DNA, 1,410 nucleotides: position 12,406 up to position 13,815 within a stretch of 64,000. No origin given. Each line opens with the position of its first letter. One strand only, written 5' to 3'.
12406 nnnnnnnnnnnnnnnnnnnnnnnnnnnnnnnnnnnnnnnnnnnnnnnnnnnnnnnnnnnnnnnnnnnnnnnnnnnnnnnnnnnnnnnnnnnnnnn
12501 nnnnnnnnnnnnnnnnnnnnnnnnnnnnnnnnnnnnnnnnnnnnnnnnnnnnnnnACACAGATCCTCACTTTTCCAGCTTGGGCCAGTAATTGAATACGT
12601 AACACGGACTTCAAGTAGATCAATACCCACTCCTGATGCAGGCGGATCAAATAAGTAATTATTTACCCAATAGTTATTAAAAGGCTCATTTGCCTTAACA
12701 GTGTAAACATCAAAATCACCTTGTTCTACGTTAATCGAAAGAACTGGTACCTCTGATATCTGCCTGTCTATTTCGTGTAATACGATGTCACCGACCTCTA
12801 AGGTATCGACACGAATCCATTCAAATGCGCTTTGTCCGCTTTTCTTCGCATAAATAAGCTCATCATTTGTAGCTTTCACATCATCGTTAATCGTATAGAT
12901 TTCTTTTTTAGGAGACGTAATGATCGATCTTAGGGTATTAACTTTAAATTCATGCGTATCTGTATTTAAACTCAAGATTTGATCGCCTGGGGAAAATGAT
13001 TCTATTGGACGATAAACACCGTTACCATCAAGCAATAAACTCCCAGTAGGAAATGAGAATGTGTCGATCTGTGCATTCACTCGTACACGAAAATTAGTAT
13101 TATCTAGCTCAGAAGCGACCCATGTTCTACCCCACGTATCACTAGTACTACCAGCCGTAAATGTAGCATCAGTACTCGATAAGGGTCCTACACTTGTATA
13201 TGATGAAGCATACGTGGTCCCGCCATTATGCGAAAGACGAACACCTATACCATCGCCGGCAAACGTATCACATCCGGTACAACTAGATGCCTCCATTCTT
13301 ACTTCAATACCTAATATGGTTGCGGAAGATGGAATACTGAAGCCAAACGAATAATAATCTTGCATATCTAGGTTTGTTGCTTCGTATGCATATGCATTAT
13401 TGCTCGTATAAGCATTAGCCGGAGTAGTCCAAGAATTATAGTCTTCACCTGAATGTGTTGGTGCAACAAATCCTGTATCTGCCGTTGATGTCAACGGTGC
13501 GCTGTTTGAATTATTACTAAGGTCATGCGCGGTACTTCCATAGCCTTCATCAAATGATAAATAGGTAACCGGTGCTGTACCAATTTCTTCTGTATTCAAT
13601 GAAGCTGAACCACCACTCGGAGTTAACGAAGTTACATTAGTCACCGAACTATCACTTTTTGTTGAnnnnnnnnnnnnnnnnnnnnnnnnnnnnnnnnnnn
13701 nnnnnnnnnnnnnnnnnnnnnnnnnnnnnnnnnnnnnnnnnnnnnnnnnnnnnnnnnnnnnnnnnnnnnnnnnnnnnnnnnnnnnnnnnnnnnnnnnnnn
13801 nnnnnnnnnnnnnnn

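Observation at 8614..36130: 27.5-kb co-oriented array of five giant paralogous LamG/ConA-repeat surface proteins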

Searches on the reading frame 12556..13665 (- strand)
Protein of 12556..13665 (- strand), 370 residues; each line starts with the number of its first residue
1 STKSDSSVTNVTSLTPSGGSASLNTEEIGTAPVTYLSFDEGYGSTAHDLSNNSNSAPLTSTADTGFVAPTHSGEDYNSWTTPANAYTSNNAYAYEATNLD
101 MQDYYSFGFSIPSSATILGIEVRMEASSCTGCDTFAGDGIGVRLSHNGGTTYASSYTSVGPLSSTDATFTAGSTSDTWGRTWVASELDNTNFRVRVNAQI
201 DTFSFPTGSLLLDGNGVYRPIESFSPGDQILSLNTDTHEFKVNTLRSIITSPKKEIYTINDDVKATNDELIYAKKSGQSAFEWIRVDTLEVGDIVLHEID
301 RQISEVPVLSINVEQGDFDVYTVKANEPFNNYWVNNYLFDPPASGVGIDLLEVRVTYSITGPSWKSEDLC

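Call 31: search_solved_structures(query=window:12556-13665:-, max_evalue=1)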
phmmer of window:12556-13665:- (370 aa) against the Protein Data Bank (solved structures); distinct sequences matched with E-value up to 1: 1.
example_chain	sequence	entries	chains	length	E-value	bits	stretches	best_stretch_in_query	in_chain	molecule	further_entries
2lwy_A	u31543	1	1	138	0.00057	22.4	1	204-328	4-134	BACTERIAL INTEIN-LIKE DOMAIN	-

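Call 51: search_solved_structures(query=window:12556-13665:-, max_evalue=1, show_alignments=1)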
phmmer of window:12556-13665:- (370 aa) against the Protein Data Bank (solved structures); distinct sequences matched with E-value up to 1: 1.
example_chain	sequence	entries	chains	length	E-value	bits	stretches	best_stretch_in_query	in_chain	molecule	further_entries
2lwy_A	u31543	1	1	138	0.00057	22.4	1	204-328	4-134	BACTERIAL INTEIN-LIKE DOMAIN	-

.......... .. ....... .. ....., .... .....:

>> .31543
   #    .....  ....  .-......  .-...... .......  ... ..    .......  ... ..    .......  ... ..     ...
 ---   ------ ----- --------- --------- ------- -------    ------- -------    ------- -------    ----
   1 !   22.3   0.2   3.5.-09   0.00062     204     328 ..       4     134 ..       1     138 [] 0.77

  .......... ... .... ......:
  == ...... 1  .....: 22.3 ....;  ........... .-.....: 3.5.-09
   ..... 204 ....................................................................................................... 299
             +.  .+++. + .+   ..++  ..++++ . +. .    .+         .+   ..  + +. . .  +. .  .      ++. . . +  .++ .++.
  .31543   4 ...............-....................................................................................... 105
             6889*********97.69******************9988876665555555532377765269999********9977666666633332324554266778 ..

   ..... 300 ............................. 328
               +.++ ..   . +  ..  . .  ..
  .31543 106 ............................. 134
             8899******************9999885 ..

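Call 65: find_homologous_proteins(query=window:12556-13665:-, max_evalue=0.001)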
Query window:12556-13665:- (370 aa): 53 proteins with E <= 0.001 among 3855 candidates.
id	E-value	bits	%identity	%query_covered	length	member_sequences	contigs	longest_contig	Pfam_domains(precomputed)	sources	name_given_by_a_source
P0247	1.6e-25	108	45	39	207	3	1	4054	-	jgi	-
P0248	1.8e-24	105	38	35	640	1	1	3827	PF25059.2,PF00041.28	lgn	-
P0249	3.2e-23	101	36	36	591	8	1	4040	-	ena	-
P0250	7.8e-23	99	44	36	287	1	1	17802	-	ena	-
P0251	9.5e-21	92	46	36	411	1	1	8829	-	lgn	-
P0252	2.9e-16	78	37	40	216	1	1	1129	-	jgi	jgi:hypothetical protein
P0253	5.6e-14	70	39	38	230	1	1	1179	PF13620.13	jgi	jgi:hypothetical protein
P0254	8.5e-14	70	38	38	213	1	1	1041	-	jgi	jgi:hypothetical protein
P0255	9.7e-14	69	41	36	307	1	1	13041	-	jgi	-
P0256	5.3e-13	67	41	33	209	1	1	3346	-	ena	-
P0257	1.9e-12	65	40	36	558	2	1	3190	PF07731.21,PF07732.22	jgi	jgi:FtsP/CotA-like multicopper oxidase with cupredoxin domain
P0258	2.1e-12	65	29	44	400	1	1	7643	-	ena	-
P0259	2.4e-12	65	33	41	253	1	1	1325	PF13205.13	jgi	jgi:hypothetical protein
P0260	3.9e-12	64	39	38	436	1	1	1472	PF07731.21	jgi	jgi:hypothetical protein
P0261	9.6e-12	63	35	36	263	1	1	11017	PF24517.3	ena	-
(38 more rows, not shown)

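Call 73: predict_structure(alignment_id=A3)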
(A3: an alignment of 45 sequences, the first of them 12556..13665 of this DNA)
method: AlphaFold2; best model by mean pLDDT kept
length: 370 residues; sequences in the alignment: 45
mean_pLDDT: 60.5   pTM: 0.50
mean pLDDT of the five models: 60.5, 58.9, 58.5, 58.3, 57.7
residues with pLDDT >= 90: 60; 70-90: 83; 50-70: 66; < 50: 161
segments of 3 or more residues with pLDDT < 50: 1-11, 42-50, 224-291, 293-350, 356-360, 366-370
pLDDT, mean of each block of 10 residues (from residue 1): 40 56 74 68 48 54 82 76 88 79 91 89 88 66 92 78 88 90 91 88 60 74 48 38 36 33 34 37 39 39 34 38 35 33 41 47 49
secondary structure, 60 per line:
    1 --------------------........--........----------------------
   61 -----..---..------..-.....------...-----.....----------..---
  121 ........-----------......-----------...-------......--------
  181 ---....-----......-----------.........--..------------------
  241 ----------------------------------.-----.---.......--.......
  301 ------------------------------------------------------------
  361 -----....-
elements in order: E21-28 E31-38 H82-86 E93-95 E101-105 E121-128 E140-145 E157-159 E167-172 H184-187 E193-198 E210-218 E285-291 E294-300 H366-369

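Call 77: fold_search(model_id=the predicted structure, library=pdb)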
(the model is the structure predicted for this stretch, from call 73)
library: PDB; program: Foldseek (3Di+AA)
matches with E <= 10: 1169; with E <= 0.001: 1
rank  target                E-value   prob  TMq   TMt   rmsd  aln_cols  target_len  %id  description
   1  9jsl_D                6.5e-04  1.00  0.21  0.18   7.5       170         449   12  Clostridium perfringens iota toxin pore Ib in prepore V state (released 2025-05-14)
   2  2y6k_A                1.2e-03  1.00  0.24  0.47   8.4       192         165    8  Xylotetraose bound to X-2 engineered mutated CBM4-2 Carbohydrate Binding Module from a Thermostable Rhodothermus marin (released 2012-03-07)
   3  1gui_A                1.7e-03  1.00  0.23  0.47   4.9       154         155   13  CBM4 structure and function (released 2002-09-26)
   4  4xup_E                1.8e-03  1.00  0.24  0.49   8.5       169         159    7  Structure of the N-terminal CBM22-1-CBM22-2 tandem domain from Paenibacillus barcinonensis Xyn10C (released 2015-06-03)
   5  2e31_A                1.8e-03  1.00  0.22  0.30   8.3       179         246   11  Structural basis for selection of glycosylated substrate by SCFFbs1 ubiquitin ligase (released 2007-03-20)
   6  2y6j                  1.9e-03  0.99  0.21  0.40  13.0       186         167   11  X-2 engineered mutated CBM4-2 Carbohydrate Binding Module from a Thermostable Rhodothermus marinus Xylanase (released 2012-03-07)
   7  4fix_A                2.1e-03  1.00  0.24  0.15   6.8       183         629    9  Crystal Structure of GlfT2 (released 2012-06-20)
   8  8xmz_A                2.5e-03  1.00  0.23  0.53   6.6       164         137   11  Crystal structure of a novel porphyran-binding carbohydrate binding module (released 2024-01-17)
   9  3p6b_A                2.5e-03  1.00  0.26  0.45   4.9       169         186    9  The crystal structure of CelK CBM4 from Clostridium thermocellum (released 2011-08-24)
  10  4xup_C                2.8e-03  1.00  0.24  0.47   8.6       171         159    7  Structure of the N-terminal CBM22-1-CBM22-2 tandem domain from Paenibacillus barcinonensis Xyn10C (released 2015-06-03)
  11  2y64_A                3.1e-03  0.99  0.21  0.40  11.8       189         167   10  Xylopentaose binding mutated (X-2 L110F) CBM4-2 Carbohydrate Binding Module from a Thermostable Rhodothermus marinus X (released 2012-03-07)
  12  7qx5                  3.2e-03  1.00  0.25  0.16   6.8       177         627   13  mosquitocidal Cry11Aa-Y449F determined at pH 7 from naturally-occurring nanocrystals by Serial femtosecond crystallograp (released 2022-07-27)
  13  6sf2_F                3.6e-03  1.00  0.26  0.54   7.7       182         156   12  Ternary complex of human bone morphogenetic protein 9 (BMP9) growth factor domain, its prodomain and extracellular dom (released 2020-04-08)
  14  4qb1                  3.6e-03  0.99  0.19  0.46  11.3       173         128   14  Structure of CBM35 from Paenibacillus barcinonensis (released 2014-10-08)
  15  4xuo_A                3.8e-03  1.00  0.24  0.48   8.2       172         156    8  Structure of the CBM22-1 xylan-binding domain from Paenibacillus barcinonensis Xyn10C (released 2015-06-03)
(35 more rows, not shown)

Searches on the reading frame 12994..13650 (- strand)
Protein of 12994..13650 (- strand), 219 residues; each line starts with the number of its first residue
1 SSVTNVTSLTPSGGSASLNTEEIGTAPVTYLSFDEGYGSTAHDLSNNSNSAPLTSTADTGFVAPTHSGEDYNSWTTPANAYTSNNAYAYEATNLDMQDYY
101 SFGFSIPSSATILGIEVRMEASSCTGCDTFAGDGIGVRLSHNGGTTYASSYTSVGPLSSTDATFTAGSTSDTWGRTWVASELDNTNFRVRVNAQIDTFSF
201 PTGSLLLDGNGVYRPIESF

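Call 75: search_protein_families(library=pfam, proteins=[window:12994-13650:-], max_evalue=5)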
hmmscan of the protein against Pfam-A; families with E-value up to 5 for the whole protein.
window:12994-13650:- (219 aa): 1 family
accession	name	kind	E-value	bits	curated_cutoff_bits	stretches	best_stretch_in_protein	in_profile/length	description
PF01523.21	PmbA_TldD_1st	-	0.14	12.7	20.9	1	132-150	28-46/65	PmbA/TldA metallopeptidase domain 1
